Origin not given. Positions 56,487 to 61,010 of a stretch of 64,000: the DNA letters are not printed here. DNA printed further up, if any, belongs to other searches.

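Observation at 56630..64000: Near-perfect tandem duplication of a 4.2-kb giant surface-protein gene (period 4349 bp)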

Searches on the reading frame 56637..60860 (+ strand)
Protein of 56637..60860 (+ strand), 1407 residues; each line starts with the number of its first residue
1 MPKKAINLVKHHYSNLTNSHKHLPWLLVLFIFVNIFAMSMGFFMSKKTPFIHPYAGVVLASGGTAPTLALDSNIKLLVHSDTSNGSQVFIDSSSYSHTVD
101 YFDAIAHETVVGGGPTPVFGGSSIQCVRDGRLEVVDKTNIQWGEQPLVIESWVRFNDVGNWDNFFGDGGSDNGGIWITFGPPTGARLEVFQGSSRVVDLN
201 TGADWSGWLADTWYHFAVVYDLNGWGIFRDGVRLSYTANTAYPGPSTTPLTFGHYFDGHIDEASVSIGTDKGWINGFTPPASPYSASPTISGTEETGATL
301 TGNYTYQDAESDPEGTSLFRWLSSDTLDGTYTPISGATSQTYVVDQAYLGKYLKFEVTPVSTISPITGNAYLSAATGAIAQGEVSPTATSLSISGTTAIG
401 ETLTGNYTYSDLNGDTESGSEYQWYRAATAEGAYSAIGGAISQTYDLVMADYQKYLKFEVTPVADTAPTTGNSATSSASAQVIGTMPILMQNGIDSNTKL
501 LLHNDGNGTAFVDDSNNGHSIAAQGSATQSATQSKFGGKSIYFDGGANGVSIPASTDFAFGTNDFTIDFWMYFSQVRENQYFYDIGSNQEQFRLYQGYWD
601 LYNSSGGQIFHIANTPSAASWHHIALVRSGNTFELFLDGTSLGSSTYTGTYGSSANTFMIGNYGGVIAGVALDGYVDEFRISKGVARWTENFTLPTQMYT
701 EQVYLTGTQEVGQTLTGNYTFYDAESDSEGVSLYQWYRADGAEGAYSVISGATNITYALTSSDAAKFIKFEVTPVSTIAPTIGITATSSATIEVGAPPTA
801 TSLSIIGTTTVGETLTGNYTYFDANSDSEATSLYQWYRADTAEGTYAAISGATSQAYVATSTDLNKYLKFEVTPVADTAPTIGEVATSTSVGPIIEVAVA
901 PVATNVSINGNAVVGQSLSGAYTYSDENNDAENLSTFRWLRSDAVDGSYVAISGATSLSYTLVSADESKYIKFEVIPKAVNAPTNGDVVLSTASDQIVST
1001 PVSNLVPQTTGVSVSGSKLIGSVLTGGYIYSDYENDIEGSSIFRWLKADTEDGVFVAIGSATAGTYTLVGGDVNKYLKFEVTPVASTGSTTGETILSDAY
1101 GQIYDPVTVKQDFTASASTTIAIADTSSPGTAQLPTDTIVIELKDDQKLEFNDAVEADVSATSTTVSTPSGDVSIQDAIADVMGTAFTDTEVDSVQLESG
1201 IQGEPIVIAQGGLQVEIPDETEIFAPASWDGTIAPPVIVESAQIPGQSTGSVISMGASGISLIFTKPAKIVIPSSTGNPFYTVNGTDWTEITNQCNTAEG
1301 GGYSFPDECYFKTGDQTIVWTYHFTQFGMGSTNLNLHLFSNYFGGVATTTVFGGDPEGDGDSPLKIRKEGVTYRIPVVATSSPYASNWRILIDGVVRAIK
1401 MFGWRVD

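Call 6: search_protein_families(library=pfam, proteins=[window:56637-60860:+], max_evalue=0.01)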
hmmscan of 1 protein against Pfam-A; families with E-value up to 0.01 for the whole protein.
window:56637-60860:+ (1407 aa): 4 families
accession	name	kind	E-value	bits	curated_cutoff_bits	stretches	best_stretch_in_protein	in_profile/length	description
PF23197.1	IG_AIR9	-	2.5e-53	178.3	27.5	6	801-876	3-74/87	AIR9 A9 domain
PF13385.13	Laminin_G_3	-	4.8e-22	79.2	27.6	2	544-685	1-144/151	Concanavalin A-like lectin/glucanases superfamily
PF16709.11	SCAB-Ig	-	6.8e-22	77.8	27.6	2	831-878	27-74/98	Ig domain of plant-specific actin-binding protein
PF11746.14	DUF3303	-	0.0044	17.5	21.2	0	448-468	63-83/92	Domain of unknown function (DUF3303)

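Call 9: find_encoding_contigs(protein=window:56637-60860:+, flank=10000, max_places=10)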
Protein window:56637-60860:+ (1407 aa): 5 contigs read that carry it; 2 places shown.
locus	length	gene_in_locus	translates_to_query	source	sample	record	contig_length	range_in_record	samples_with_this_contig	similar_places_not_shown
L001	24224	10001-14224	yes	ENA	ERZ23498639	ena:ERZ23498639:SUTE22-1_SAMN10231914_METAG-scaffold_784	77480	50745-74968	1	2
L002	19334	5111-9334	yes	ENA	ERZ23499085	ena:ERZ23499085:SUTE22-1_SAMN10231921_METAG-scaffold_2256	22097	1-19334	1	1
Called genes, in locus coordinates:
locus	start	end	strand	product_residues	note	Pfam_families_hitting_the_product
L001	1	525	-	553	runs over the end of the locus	PF00118:Cpn60_TCP1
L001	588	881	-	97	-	PF00166:Cpn10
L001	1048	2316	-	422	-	PF00919:UPF0004, PF04055:Radical_SAM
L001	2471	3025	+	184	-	PF04011:LemA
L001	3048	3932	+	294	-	-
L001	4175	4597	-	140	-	-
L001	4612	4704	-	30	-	-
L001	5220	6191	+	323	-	PF17761:DUF1016_N, PF06250:YhcG_C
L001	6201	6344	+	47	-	-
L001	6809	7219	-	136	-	PF04977:DivIC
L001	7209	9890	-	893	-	PF00690:Cation_ATPase_N, PF00122:E1-E2_ATPase, PF00702:Hydrolase, PF13246:Cation_ATPase, PF08282:Hydrolase_3 (weak), PF00689:Cation_ATPase_C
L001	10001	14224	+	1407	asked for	PF13385:Laminin_G_3, PF16709:SCAB-Ig (faint), PF23197:IG_AIR9, PF13385:Laminin_G_3, PF23197:IG_AIR9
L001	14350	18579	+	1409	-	PF13385:Laminin_G_3, PF16709:SCAB-Ig (faint), PF23197:IG_AIR9, PF13385:Laminin_G_3, PF23197:IG_AIR9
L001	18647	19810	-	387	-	PF03808:Glyco_tran_WecG, PF00293:NUDIX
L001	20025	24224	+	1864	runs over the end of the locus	-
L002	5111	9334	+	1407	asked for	PF13385:Laminin_G_3, PF16709:SCAB-Ig (faint), PF23197:IG_AIR9, PF13385:Laminin_G_3, PF23197:IG_AIR9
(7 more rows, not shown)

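Call 13: find_homologous_proteins(query=window:56637-60860:+, max_evalue=1e-10)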
Query window:56637-60860:+ (1407 aa): 183 proteins with E <= 1e-10 among 8000 candidates; the best 120 are listed.
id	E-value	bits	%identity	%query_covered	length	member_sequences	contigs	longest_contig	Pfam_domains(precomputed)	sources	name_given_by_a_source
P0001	0.0e+0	3005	96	100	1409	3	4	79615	PF13385.14,PF23197.2,PF16709.12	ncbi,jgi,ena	-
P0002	0.0e+0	1049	48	28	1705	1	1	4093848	PF15031.12,PF17224.10,PF23197.2,PF00395.26,PF16709.12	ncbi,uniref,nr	ncbi:MAG: S-layer homology domain-containing protein [Candidatus Cohnella colombiensis]|uniref:S-lay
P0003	2.3e-261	889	44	29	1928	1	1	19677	PF03160.21,PF18962.8,PF23197.2,PF13860.13,PF00379.30,PF07437.17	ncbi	-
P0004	1.6e-238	813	47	28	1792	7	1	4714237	PF23197.2,PF00395.26,PF16709.12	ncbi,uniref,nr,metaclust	ncbi:S-layer homology domain-containing protein [Cellulosilyticum lentocellum]|uniref:S-layer domain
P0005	3.3e-233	795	46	29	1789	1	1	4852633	PF17224.10,PF23197.2,PF00395.26,PF16709.12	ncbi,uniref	ncbi:S-layer homology domain-containing protein [Cellulosilyticum sp. ST5]|uniref:S-layer homology d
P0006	1.5e-232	793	46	28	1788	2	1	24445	PF17224.10,PF23197.2,PF00395.26,PF16709.12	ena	-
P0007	7.4e-229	781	44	29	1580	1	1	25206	PF23197.2,PF00395.26,PF16709.12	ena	-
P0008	7.2e-224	764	44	29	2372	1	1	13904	PF17957.8,PF18962.8,PF23197.2,PF13860.13,PF07437.17,PF18911.7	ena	-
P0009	2.5e-222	759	48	28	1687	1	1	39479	PF23197.2,PF00395.26,PF16709.12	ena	-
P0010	1.1e-206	707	39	58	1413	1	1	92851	PF19406.6,PF07953.21,PF13385.14,PF23197.2,PF10102.15,PF16709.12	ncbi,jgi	ncbi:MAG: DUF2341 domain-containing protein [Chitinispirillaceae bacterium]|jgi:hypothetical protein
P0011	3.0e-182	626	43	28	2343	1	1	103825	PF01839.30,PF13517.13,PF23197.2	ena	-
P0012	5.5e-156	539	39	59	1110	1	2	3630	PF07953.21,PF13385.14,PF23197.2,PF16709.12,PF19077.7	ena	-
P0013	2.0e-153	531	43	28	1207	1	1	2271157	PF17963.8,PF17892.8,PF27512.1,PF17803.8,PF23197.2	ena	-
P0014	1.5e-150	521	45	28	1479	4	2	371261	PF23197.2,PF00395.26,PF16709.12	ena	-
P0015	5.5e-150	520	40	15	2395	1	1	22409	PF21722.5,PF00754.32,PF22925.4,PF07953.21,PF22633.4,PF13385.14,PF02210.32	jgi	-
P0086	2.0e-47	180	33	16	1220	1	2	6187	PF23197.2,PF19077.7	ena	-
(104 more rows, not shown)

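Call 14: list_cluster_members(proteins=[P0001, window:56637-60860:+])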
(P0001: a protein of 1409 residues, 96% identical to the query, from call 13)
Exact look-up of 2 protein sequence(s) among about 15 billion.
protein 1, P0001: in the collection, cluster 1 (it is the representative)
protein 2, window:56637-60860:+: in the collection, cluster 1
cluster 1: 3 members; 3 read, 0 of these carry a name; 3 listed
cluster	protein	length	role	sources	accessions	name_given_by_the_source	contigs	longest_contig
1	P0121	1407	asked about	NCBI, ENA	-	-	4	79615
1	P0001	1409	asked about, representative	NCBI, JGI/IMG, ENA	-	-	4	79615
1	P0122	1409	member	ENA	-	-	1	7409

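Call 17: find_encoding_contigs(protein=P0122, flank=10000, max_places=10)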
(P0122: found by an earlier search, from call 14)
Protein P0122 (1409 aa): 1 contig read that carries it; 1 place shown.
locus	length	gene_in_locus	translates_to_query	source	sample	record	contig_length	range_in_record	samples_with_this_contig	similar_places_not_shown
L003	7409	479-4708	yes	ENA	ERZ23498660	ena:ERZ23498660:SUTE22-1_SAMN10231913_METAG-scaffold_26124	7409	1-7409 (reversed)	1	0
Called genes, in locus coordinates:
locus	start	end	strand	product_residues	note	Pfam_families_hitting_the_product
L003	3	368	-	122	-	?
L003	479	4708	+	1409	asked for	PF13385:Laminin_G_3, PF16709:SCAB-Ig (faint), PF23197:IG_AIR9, PF13385:Laminin_G_3, PF23197:IG_AIR9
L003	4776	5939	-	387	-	PF03808:Glyco_tran_WecG, PF00293:NUDIX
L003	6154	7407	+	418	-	?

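Call 18: find_encoding_contigs(protein=P0001, flank=10000, max_places=10)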
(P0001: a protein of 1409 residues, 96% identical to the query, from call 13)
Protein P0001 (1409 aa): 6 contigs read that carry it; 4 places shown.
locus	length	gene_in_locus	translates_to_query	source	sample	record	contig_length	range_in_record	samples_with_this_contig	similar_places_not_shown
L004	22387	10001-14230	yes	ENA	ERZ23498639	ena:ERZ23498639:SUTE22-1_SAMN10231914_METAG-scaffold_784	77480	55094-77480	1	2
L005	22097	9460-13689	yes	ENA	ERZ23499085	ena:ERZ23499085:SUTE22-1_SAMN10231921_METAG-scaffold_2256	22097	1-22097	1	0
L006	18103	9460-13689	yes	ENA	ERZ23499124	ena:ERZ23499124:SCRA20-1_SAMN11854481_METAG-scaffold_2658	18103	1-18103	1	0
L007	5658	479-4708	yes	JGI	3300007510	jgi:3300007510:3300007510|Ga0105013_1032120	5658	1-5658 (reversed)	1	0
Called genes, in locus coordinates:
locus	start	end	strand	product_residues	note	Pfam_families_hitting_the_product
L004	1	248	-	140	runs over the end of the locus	-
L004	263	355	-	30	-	-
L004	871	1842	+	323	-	PF17761:DUF1016_N, PF06250:YhcG_C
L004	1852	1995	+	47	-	-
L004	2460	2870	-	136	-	PF04977:DivIC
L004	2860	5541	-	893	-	PF00690:Cation_ATPase_N, PF00122:E1-E2_ATPase, PF00702:Hydrolase, PF13246:Cation_ATPase, PF08282:Hydrolase_3 (weak), PF00689:Cation_ATPase_C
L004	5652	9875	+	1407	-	PF13385:Laminin_G_3, PF16709:SCAB-Ig (faint), PF23197:IG_AIR9, PF13385:Laminin_G_3, PF23197:IG_AIR9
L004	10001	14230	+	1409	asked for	PF13385:Laminin_G_3, PF16709:SCAB-Ig (faint), PF23197:IG_AIR9, PF13385:Laminin_G_3, PF23197:IG_AIR9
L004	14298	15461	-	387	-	PF03808:Glyco_tran_WecG, PF00293:NUDIX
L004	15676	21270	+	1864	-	-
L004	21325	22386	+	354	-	?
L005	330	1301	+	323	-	PF17761:DUF1016_N, PF06250:YhcG_C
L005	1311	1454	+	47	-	-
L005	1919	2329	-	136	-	PF04977:DivIC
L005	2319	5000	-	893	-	PF00690:Cation_ATPase_N, PF00122:E1-E2_ATPase, PF00702:Hydrolase, PF13246:Cation_ATPase, PF08282:Hydrolase_3 (weak), PF00689:Cation_ATPase_C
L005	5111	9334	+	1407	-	PF13385:Laminin_G_3, PF16709:SCAB-Ig (faint), PF23197:IG_AIR9, PF13385:Laminin_G_3, PF23197:IG_AIR9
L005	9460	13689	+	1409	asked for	PF13385:Laminin_G_3, PF16709:SCAB-Ig (faint), PF23197:IG_AIR9, PF13385:Laminin_G_3, PF23197:IG_AIR9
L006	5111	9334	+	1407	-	PF13385:Laminin_G_3, PF16709:SCAB-Ig (faint), PF23197:IG_AIR9, PF13385:Laminin_G_3, PF23197:IG_AIR9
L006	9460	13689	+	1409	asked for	PF13385:Laminin_G_3, PF16709:SCAB-Ig (faint), PF23197:IG_AIR9, PF13385:Laminin_G_3, PF23197:IG_AIR9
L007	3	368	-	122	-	?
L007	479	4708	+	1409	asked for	PF13385:Laminin_G_3, PF16709:SCAB-Ig (faint), PF23197:IG_AIR9, PF13385:Laminin_G_3, PF23197:IG_AIR9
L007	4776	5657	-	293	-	?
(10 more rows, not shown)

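Call 27: search_protein_families(library=pfam, proteins=[L004:14298-15461:-, L004:15676-21270:+, L004:21325-22386:+], max_evalue=0.001)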
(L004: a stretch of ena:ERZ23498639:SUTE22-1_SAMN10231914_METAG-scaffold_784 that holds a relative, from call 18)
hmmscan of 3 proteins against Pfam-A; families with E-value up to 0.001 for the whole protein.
L004:14298-15461:- (387 aa): 2 families
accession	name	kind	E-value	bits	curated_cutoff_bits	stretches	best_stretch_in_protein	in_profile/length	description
PF03808.19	Glyco_tran_WecG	-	4.7e-25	88.8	27.4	1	56-216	1-167/168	Glycosyl transferase WecG/TagA/CpsF family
PF00293.34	NUDIX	-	1e-11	45.4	21.1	1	238-366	2-125/134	NUDIX domain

L004:15676-21270:+ (1864 aa): 0 families

L004:21325-22386:+ (354 aa): 0 families
